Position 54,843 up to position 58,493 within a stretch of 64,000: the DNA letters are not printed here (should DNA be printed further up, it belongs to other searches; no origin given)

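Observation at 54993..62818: Atypical type IV pilus-like pilM/N-pilO-(PilP-like)-secretin operon with unusual components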

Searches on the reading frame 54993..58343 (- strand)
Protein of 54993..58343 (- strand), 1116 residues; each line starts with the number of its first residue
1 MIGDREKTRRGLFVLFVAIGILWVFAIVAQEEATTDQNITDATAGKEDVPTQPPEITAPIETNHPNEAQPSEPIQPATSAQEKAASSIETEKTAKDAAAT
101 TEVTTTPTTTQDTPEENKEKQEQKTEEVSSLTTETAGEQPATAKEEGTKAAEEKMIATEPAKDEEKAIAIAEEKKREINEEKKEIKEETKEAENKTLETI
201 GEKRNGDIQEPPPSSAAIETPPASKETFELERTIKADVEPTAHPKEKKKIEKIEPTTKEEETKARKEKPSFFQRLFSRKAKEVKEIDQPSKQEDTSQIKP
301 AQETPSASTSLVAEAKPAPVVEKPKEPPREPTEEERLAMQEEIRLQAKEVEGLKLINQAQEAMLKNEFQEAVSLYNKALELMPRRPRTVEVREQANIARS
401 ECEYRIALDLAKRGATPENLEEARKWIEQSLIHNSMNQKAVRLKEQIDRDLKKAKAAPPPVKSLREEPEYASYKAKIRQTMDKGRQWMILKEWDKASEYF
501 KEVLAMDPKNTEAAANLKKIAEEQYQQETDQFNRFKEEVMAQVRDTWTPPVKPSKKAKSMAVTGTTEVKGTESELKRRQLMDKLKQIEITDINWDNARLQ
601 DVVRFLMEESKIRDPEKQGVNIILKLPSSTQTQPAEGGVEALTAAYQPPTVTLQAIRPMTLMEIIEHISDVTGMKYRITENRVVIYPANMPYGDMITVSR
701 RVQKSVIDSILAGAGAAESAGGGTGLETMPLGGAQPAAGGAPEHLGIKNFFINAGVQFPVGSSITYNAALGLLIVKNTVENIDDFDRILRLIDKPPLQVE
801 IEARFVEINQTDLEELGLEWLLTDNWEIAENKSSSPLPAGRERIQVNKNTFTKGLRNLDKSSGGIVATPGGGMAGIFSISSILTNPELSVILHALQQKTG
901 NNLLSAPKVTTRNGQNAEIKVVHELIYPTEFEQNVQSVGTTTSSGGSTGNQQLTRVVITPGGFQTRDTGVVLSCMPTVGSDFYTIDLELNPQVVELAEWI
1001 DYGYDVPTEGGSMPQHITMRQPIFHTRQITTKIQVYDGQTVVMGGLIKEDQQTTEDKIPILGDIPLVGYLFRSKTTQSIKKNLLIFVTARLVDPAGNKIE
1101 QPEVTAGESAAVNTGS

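Call 3: search_protein_families(library=pfam, proteins=[window:54993-58343:-], max_evalue=1)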
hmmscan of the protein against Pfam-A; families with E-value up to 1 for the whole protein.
window:54993-58343:- (1116 aa): 12 families
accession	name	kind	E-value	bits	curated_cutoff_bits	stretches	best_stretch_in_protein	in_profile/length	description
PF00263.26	Secretin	-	1.7e-37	129.1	27.5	1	894-1093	1-169/169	Bacterial type II and III secretion system protein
PF07719.23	TPR_2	-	2.9e-10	39.9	27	2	355-384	4-33/34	Tetratricopeptide repeat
PF00515.34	TPR_1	-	6.6e-08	32.5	27.8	2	356-383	5-32/34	Tetratricopeptide repeat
PF14559.12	TPR_19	-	0.00023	21.9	25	1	491-520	5-34/68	Tetratricopeptide repeat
PF14853.12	Fis1_TPR_C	-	0.00086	19.9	25.3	1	490-528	14-51/53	Fis1 C-terminal tetratricopeptide repeat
PF04212.24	MIT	-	0.00095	19.7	30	1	351-382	3-34/66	MIT (microtubule interacting and transport) domain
PF13414.12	TPR_11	-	0.0064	16.6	26.8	0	365-386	7-28/42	TPR repeat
PF13181.12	TPR_8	-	0.0089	16.6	25.7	0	357-381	6-30/34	Tetratricopeptide repeat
PF13176.12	TPR_7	-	0.014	15.9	27.9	0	364-385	11-32/36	Tetratricopeptide repeat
PF13428.12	TPR_14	-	0.023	15.8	23.5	0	490-517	14-41/44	Tetratricopeptide repeat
PF13424.12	TPR_12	-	0.059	14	30.1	0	367-383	18-39/77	Tetratricopeptide repeat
PF03958.22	Secretin_N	-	0.19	12.4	28.2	0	762-798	33-69/69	Bacterial type II/III secretion system short domain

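Call 4: search_protein_families(library=ncbifam, proteins=[window:54993-58343:-], max_evalue=1)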
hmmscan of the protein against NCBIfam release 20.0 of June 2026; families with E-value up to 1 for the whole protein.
window:54993-58343:- (1116 aa): 9 families
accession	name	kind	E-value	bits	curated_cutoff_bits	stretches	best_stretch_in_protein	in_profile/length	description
NF042912.1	Amuc_1098_fam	equivalog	2e-134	449.5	750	1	332-1100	21-804/805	Amuc_1098 family type IV pilus outer membrane protein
TIGR02517.1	type_II_gspD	equivalog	8.7e-52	176.4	351.35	1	740-1093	301-591/600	type II secretion system secretin GspD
TIGR02519.1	pilus_MshL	equivalog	1.2e-40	139.3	250.2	1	767-1091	4-289/290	pilus (MSHA type) biogenesis protein MshL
TIGR02515.1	IV_pilus_PilQ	subfamily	5.4e-40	137.7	284.35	2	1018-1092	353-427/428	type IV pilus secretin PilQ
NF010083.0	PRK13568.1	equivalog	2.4e-24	85.9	554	2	1027-1092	352-417/419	DNA uptake porin HofQ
TIGR02516.1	type_III_yscC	equivalog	4.4e-24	84.9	238.45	2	1022-1093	391-462/463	type III secretion system outer membrane ring subunit SctC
NF011873.0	PRK15346.1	equivalog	1.5e-18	66.7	524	2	1024-1084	426-486/499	EscC/YscC/HrcC family type III secretion system outer membrane ring protein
NF007851.2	PRK10560.1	exception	3.2e-18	65.7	598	2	1027-1093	344-410/412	DNA uptake porin HofQ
TIGR02521.1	type_IV_pilW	equivalog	0.0033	17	154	1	473-545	131-205/234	type IV pilus biogenesis/stability protein PilW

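Call 65: search_solved_structures(query=window:54993-58343:-, max_evalue=0.00001)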
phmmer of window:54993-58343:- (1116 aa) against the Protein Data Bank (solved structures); distinct sequences matched with E-value up to 0.00001: 23.
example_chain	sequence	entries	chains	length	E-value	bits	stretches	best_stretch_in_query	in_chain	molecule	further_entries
6i1y_A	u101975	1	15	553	2.1e-18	68.9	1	1024-1092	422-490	General secretion pathway protein GspD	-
6w6m_A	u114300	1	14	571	2.8e-18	68.5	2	1023-1092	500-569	Type IV pilus secretin PilQ family protein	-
6hcg_A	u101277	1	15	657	3.8e-17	64.7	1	771-1109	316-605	Type II secretion system protein D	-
9x0w_A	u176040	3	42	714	7.1e-17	63.8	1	1015-1093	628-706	Fimbrial assembly protein PilQ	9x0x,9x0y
9k8v_A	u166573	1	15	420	7.5e-17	63.8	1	1024-1092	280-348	General secretion pathway protein D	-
6ve2_A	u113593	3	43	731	7.7e-17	63.7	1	1015-1093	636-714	Fimbrial assembly protein PilQ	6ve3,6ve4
5wln_G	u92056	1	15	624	2.8e-16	61.8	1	769-1092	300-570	Type II secretion system protein D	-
5wq9_A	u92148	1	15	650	6.5e-16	60.6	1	1024-1092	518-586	Type II secretion system protein D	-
5wq8_A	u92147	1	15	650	8.8e-16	60.2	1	1024-1092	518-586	Type II secretion system protein D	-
5wq7_A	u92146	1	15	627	1.1e-14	56.6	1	1018-1092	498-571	Putative type II secretion system protein D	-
6i1x_A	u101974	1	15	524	1.5e-14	56.1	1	1021-1092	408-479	Type II secretion system protein D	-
5w68_A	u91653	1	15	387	1e-13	53.3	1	1019-1091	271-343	Putative type II secretion protein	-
5zdh_A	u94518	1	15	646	1.3e-13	53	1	1018-1091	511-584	Type II secretion system protein D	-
4av2_A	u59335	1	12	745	1.5e-12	49.5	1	1024-1099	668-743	TYPE IV PILUS BIOGENESIS AND COMPETENCE PROTEIN PILQ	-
9sh1_A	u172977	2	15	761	3.1e-11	45.2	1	763-1092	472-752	Type IV pilus biogenesis and competence protein PilQ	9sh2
3jc8_Qa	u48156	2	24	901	3e-09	38.6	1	1020-1093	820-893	PilQ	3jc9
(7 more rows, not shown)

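Call 85: search_solved_structures(query=A6, max_evalue=0.01)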
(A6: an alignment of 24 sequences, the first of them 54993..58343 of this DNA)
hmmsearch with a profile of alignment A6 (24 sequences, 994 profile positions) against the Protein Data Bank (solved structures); distinct sequences matched with E-value up to 0.01: 75 (the best 60 are shown).
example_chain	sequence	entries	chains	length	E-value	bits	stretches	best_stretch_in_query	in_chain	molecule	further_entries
6w6m_A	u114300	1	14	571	4.3e-31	111.1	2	903-969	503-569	Type IV pilus secretin PilQ family protein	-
6i1x_A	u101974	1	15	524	4.8e-31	111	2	770-964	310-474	Type II secretion system protein D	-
6i1y_A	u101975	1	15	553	3.8e-30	108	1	639-964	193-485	General secretion pathway protein GspD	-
5wln_G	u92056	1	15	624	2.2e-29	105.5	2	772-965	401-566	Type II secretion system protein D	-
9k8v_A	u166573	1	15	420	2.8e-29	105.1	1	641-964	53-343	General secretion pathway protein D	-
5wq9_A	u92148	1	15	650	4.8e-29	104.4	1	641-964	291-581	Type II secretion system protein D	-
5wq8_A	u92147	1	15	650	1e-28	103.3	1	641-964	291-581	Type II secretion system protein D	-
6hcg_A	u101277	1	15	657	6e-27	97.4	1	640-964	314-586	Type II secretion system protein D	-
5w68_A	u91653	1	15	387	1.1e-25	93.2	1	634-964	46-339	Putative type II secretion protein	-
4av2_A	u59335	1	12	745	1.5e-25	92.8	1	634-976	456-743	TYPE IV PILUS BIOGENESIS AND COMPETENCE PROTEIN PILQ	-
5zdh_A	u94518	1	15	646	4.7e-25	91.1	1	634-964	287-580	Type II secretion system protein D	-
6ve2_A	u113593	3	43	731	5e-24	87.7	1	634-969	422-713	Fimbrial assembly protein PilQ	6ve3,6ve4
9x0w_A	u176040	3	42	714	5.7e-24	87.5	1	634-969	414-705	Fimbrial assembly protein PilQ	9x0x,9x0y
9sh1_A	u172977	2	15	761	1.1e-23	86.7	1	634-968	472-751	Type IV pilus biogenesis and competence protein PilQ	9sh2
5wq7_A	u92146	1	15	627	7.4e-21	77.2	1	635-964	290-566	Putative type II secretion system protein D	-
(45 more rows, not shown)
